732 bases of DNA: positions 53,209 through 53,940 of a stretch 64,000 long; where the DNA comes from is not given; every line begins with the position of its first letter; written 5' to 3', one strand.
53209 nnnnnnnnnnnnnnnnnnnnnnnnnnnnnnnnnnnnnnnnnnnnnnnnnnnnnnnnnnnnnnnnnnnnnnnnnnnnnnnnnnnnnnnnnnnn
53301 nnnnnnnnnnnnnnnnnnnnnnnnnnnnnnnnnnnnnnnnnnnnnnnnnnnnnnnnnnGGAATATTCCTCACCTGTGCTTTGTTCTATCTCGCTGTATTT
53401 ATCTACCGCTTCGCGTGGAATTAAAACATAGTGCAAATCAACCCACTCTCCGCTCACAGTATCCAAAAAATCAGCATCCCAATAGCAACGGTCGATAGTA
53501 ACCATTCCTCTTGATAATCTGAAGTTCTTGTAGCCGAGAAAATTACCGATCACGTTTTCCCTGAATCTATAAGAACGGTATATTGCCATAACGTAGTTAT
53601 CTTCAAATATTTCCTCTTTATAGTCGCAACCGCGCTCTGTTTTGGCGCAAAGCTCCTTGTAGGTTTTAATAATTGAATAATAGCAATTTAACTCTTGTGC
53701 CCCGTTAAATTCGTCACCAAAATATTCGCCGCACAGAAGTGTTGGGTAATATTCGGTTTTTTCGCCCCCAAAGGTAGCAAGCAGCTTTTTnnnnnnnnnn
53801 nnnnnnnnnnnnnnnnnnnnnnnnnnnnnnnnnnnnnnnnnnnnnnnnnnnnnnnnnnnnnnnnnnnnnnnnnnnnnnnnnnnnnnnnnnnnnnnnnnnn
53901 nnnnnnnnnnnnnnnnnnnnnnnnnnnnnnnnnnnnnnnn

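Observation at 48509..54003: Two adjacent ~900-aa paralogous lipoproteins, each a six-fold tandem array of one uncharacterised module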

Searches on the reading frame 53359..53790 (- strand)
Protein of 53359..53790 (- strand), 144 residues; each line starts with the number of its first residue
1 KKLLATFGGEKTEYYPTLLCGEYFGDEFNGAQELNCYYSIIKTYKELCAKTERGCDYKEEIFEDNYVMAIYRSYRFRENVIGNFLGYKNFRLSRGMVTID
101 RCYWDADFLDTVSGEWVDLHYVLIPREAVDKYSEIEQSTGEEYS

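Call 35: find_homologous_proteins(query=A4, max_evalue=0.001)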
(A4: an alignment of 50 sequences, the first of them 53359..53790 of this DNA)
Query A4 (50 sequences) (144 aa, profile of the alignment): 93 proteins with E <= 0.001 among 5209 candidates.
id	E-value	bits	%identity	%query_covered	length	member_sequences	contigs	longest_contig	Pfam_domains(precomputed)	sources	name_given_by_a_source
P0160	1.7e-49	186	28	72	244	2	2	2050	-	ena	-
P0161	4.6e-49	185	28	42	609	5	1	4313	-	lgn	-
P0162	1.5e-47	180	26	40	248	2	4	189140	-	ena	-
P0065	9.1e-47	178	30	42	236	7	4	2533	-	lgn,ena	-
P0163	1.1e-46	177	25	40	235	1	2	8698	-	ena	-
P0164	1.3e-46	177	30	42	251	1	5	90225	-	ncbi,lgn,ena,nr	ncbi:MAG: hypothetical protein J6D23_00425 [Clostridia bacterium]|nr:hypothetical protein [Clostridi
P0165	1.7e-46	177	28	40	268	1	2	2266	-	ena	-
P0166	9.0e-45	171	30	42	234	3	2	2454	-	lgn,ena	-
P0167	3.4e-44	169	25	78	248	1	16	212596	-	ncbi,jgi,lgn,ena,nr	ncbi:MAG: hypothetical protein E7596_00550 [Ruminococcaceae bacterium]|nr:hypothetical protein [Osci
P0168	4.2e-44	169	30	40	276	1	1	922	-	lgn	-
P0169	4.7e-44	169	26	40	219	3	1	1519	-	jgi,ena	-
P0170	5.7e-44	168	26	40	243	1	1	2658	-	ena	-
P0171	8.8e-44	168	26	40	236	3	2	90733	-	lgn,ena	-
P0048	1.5e-43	167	33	42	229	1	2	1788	-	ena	-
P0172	2.0e-43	167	31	42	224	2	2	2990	-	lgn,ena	-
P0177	1.5e-41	160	27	59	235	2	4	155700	-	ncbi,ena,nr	ncbi:MAG: hypothetical protein IJ309_02795 [Clostridia bacterium]|nr:hypothetical protein [Clostridi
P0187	2.0e-37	147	28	40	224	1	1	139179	-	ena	-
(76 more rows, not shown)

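Call 40: predict_structure(alignment_id=A4)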
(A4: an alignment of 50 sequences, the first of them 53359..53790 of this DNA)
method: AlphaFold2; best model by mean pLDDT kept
length: 144 residues; sequences in the alignment: 50
mean_pLDDT: 84.9   pTM: 0.80
mean pLDDT of the five models: 84.9, 84.7, 83.2, 83.2, 83.0
residues with pLDDT >= 90: 86; 70-90: 27; 50-70: 24; < 50: 7
segments of 3 or more residues with pLDDT < 50: none
pLDDT, mean of each block of 10 residues (from residue 1): 50 89 95 91 98 98 97 81 89 91 78 88 95 63 47
secondary structure, 60 per line:
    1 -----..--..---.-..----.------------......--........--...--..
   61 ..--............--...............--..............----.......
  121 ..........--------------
elements in order: E36-41 H44-50 H59-62 E65-76 E79-93 E96-109 E114-125 H126-130

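Call 48: find_encoding_contigs(protein=P0167, flank=6000, max_places=2)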
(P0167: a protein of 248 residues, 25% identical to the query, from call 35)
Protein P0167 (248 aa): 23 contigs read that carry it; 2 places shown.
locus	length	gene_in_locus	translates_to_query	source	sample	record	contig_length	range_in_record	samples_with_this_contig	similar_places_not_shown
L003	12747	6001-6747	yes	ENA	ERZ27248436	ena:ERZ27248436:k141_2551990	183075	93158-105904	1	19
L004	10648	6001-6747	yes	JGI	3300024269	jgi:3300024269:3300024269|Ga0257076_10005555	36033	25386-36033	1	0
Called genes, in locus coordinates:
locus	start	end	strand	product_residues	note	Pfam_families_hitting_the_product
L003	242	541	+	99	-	-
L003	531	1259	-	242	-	-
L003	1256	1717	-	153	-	PF08281:Sigma70_r4_2 (weak)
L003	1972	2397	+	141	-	-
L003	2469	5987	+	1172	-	PF13365:Trypsin_2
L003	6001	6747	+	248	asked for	-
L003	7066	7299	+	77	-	PF12844:HTH_19 (weak), PF13560:HTH_31, PF01381:HTH_3, PF13443:HTH_26 (weak)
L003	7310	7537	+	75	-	PF20124:DUF6514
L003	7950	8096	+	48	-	-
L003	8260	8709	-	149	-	-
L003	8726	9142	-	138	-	-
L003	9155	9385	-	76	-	-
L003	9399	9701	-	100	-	PF14216:DUF4326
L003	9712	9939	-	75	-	-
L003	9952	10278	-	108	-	-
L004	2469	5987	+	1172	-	PF13365:Trypsin_2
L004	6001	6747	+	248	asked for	-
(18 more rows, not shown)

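Call 49: find_encoding_contigs(protein=P0162, flank=6000, max_places=2)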
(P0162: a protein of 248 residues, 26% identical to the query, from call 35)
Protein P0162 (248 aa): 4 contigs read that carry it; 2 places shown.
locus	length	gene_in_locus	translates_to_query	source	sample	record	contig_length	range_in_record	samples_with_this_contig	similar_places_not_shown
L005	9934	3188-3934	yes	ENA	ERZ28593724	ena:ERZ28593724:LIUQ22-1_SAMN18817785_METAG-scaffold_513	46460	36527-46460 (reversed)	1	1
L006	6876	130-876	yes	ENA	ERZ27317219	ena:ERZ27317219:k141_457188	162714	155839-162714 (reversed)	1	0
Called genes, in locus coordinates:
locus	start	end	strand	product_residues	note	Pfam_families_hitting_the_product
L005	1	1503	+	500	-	?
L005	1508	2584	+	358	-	-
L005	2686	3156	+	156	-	-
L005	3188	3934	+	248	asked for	-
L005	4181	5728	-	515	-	PF13541:ChlI, PF00158:Sigma54_activat (weak), PF01078:Mg_chelatase, PF07728:AAA_5, PF00493:MCM (weak), PF13335:Mg_chelatase_C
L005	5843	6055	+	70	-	-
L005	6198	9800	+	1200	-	PF01855:POR_N, PF17147:PFOR_II, PF01558:POR, PF10371:EKR, PF12838:Fer4_7, PF13183:Fer4_8 (weak), PF13484:Fer4_16 (weak), PF02775:TPP_enzyme_C, +6 more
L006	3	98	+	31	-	?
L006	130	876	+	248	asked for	-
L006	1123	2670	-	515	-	PF13541:ChlI, PF00158:Sigma54_activat (weak), PF01078:Mg_chelatase, PF07728:AAA_5, PF00493:MCM (weak), PF13335:Mg_chelatase_C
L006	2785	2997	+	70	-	-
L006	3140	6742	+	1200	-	PF01855:POR_N, PF17147:PFOR_II, PF01558:POR, PF10371:EKR, PF12838:Fer4_7, PF13183:Fer4_8 (weak), PF13484:Fer4_16 (weak), PF02775:TPP_enzyme_C, +6 more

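Call 50: find_encoding_contigs(protein=P0177, flank=6000, max_places=2)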
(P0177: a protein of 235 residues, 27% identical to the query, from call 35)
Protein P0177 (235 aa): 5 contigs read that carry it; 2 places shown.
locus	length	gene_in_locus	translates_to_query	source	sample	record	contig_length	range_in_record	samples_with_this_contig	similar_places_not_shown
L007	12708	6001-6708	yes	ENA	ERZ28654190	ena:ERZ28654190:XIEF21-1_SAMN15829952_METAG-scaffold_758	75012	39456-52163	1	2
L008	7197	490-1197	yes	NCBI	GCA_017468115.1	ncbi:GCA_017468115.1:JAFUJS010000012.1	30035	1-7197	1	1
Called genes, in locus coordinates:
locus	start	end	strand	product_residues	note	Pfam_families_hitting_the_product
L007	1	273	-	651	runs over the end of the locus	PF00270:DEAD (faint), PF04851:ResIII, PF17757:UvrB_inter, PF27431:UvrB_3rd, PF00271:Helicase_C, PF12344:UvrB, PF02151:UVR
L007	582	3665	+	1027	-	PF14220:DUF4329 (weak)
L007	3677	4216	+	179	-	-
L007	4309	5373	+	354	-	-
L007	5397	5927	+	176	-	-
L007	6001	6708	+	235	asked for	-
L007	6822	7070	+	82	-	-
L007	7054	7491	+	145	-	PF06271:RDD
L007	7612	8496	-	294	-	PF01430:HSP33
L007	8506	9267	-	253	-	PF01209:Ubie_methyltran, PF03848:TehB (weak), PF05401:NodS (weak), PF13489:Methyltransf_23, PF13847:Methyltransf_31, PF08241:Methyltransf_11, PF08242:Methyltransf_12, PF13649:Methyltransf_25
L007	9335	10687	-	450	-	PF01225:Mur_ligase, PF08245:Mur_ligase_M, PF02875:Mur_ligase_C (weak)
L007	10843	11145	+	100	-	PF04026:SpoVG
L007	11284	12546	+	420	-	PF13393:tRNA-synt_His, PF00152:tRNA-synt_2 (faint), PF00587:tRNA-synt_2b, PF13393:tRNA-synt_His, PF03129:HGTP_anticodon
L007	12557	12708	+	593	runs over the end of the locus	PF01336:tRNA_anti-codon, PF00152:tRNA-synt_2, PF02938:GAD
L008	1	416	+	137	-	?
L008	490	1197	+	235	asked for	-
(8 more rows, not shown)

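Call 51: find_encoding_contigs(protein=P0187, flank=6000, max_places=2)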
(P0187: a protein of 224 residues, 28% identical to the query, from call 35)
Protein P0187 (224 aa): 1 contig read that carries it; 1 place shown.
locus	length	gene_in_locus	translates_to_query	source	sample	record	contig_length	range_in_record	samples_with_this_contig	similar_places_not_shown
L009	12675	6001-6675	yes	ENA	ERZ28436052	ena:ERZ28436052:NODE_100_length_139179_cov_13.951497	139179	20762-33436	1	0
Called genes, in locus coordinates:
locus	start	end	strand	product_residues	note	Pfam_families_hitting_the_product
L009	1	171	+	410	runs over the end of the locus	PF07690:MFS_1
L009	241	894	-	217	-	PF00657:Lipase_GDSL, PF13472:Lipase_GDSL_2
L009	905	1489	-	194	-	PF01613:Flavin_Reduct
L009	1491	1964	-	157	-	PF06908:YpsA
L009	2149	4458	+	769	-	PF19732:SpoIIE_N (faint), PF07228:SpoIIE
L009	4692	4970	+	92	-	-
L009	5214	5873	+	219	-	-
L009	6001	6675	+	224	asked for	-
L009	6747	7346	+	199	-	-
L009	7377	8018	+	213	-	-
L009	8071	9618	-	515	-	PF13541:ChlI, PF00158:Sigma54_activat (weak), PF01078:Mg_chelatase, PF05496:RuvB_N (faint), PF00493:MCM (faint), PF00004:AAA (faint), PF07728:AAA_5, PF13335:Mg_chelatase_C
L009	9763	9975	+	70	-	-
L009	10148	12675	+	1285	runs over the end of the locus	-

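Call 52: find_encoding_contigs(protein=P0164, flank=6000, max_places=2)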
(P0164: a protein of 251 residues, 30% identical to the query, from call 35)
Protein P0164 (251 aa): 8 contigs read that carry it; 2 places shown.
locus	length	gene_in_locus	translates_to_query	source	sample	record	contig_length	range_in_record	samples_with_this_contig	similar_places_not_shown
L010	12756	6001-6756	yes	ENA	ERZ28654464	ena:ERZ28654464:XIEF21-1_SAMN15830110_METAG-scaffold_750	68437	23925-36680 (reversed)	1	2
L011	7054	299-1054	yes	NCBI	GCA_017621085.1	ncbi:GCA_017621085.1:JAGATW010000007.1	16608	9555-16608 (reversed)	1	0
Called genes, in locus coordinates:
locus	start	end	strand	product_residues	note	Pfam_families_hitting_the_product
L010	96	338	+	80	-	-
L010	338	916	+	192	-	-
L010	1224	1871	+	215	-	-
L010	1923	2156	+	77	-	-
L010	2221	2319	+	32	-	-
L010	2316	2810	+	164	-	PF11193:DUF2812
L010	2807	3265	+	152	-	-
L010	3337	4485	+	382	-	PF25390:WD40_RLD (faint)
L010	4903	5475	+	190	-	-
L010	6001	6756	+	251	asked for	-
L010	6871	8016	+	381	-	-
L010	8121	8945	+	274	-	-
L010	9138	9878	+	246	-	PF16227:DUF4886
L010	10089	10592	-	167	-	-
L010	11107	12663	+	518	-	PF13175:AAA_15 (faint), PF00005:ABC_tran, PF13304:AAA_21 (faint), PF08402:TOBE_2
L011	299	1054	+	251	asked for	-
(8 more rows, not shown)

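Call 59: fold_search(model_id=the predicted structure, library=pdb)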
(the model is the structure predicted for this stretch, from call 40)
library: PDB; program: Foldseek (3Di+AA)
matches with E <= 10: 119; with E <= 0.001: 0
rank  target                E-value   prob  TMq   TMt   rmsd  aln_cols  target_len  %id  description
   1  6ywe_N                1.1e+00  0.04  0.21  0.22  18.9       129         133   11  The structure of the mitoribosome from Neurospora crassa in the P/E tRNA bound state (released 2020-11-11)
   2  7ui8_A                1.3e+00  0.06  0.21  0.24   8.4       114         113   11  Intramolecular ester bond-containing repeat domain from E. columbae adhesin (split and religated) (released 2023-04-05)
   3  6yfe_AA               1.6e+00  0.07  0.15  0.16  19.0        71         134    7  Virus-like particle of Beihai levi-like virus 19 (released 2020-09-02)
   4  7umo_E                1.6e+00  0.07  0.25  0.22  12.7       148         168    8  Structure of Unc119-inhibitor complex. (released 2023-07-26)
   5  3jxo_A                1.8e+00  0.03  0.12  0.17  12.9        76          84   16  Crystal Structure of an Octomeric Two-Subunit TrkA K+ Channel Ring Gating Assembly, TM1088A:TM1088B, from Thermotoga m (released 2009-10-06)
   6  9gkg_C                1.9e+00  0.06  0.28  0.26  13.1       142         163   10  Crystal structure of UNC119 in complex with Squarunkin A (released 2025-01-15)
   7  6h6a_D                2.0e+00  0.06  0.28  0.25  13.8       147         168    9  Crystal structure of UNC119 in complex with LCK peptide (released 2018-09-26)
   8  6orm_A                2.2e+00  0.03  0.20  0.18  13.5       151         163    7  Crystal Structure of Peruvianin-I (Cysteine peptidase from Thevetia peruviana latex) (released 2020-05-06)
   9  9gkg_E                2.6e+00  0.06  0.29  0.26  11.6       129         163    8  Crystal structure of UNC119 in complex with Squarunkin A (released 2025-01-15)
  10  6orm_B                2.6e+00  0.03  0.21  0.20  12.5       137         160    8  Crystal Structure of Peruvianin-I (Cysteine peptidase from Thevetia peruviana latex) (released 2020-05-06)
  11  4gok_C                2.8e+00  0.04  0.25  0.23  13.0       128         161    6  The Crystal structure of Arl2GppNHp in complex with UNC119a (released 2012-09-19)
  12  6yfa_AA               2.8e+00  0.01  0.15  0.13  21.3       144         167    7  Virus-like particle of bacteriophage AVE015 (released 2020-09-02)
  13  9gzr_B                3.0e+00  0.02  0.16  0.12  12.5       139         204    8  Tad pilus alignment complex protein RcpC (released 2025-05-21)
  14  4d0q                  3.1e+00  0.02  0.13  0.12  12.2        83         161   10  Hyaluronan Binding Module of the Streptococcal Pneumoniae Hyaluronate Lyase (released 2014-08-06)
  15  1c8o_A                3.1e+00  0.01  0.16  0.10  17.9       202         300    6  2.9 A STRUCTURE OF CLEAVED VIRAL SERPIN CRMA (released 2000-09-06)
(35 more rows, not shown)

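Call 81: find_related_loci(query=A5, collection=genome_contigs, flank=4000)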
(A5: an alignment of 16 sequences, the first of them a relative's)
Query A5 (248 aa) in genome_contigs; peptide patterns used: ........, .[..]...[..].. (x = any residue, [..] = any of these).
106 stretches matched a pattern; 4 encode a relative of the query (tblastn E <= 1e-3); 4 distinct loci.
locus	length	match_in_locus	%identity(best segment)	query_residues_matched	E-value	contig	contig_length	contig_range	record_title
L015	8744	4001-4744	100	1-248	5e-166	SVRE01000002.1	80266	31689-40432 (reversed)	MAG: Oscillospiraceae bacterium isolate SIG635 NODE_1762_length_80266_cov_1.929248, whole genome shotgun sequence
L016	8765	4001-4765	45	1-248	3e-63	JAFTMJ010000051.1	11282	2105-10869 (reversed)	MAG: Clostridia bacterium isolate RGIG3950 Roe_deer_Cecum-3__c281109, whole genome shotgun sequence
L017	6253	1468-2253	42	1-244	8e-55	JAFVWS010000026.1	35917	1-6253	MAG: Clostridia bacterium isolate RGIG5464 Sheep_Colon-5__c462546, whole genome shotgun sequence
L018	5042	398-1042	45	41-245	5e-53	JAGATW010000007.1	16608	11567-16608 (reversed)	MAG: Clostridia bacterium isolate RGIG8769 Water_deer_Colon.Co__c62319, whole genome shotgun sequence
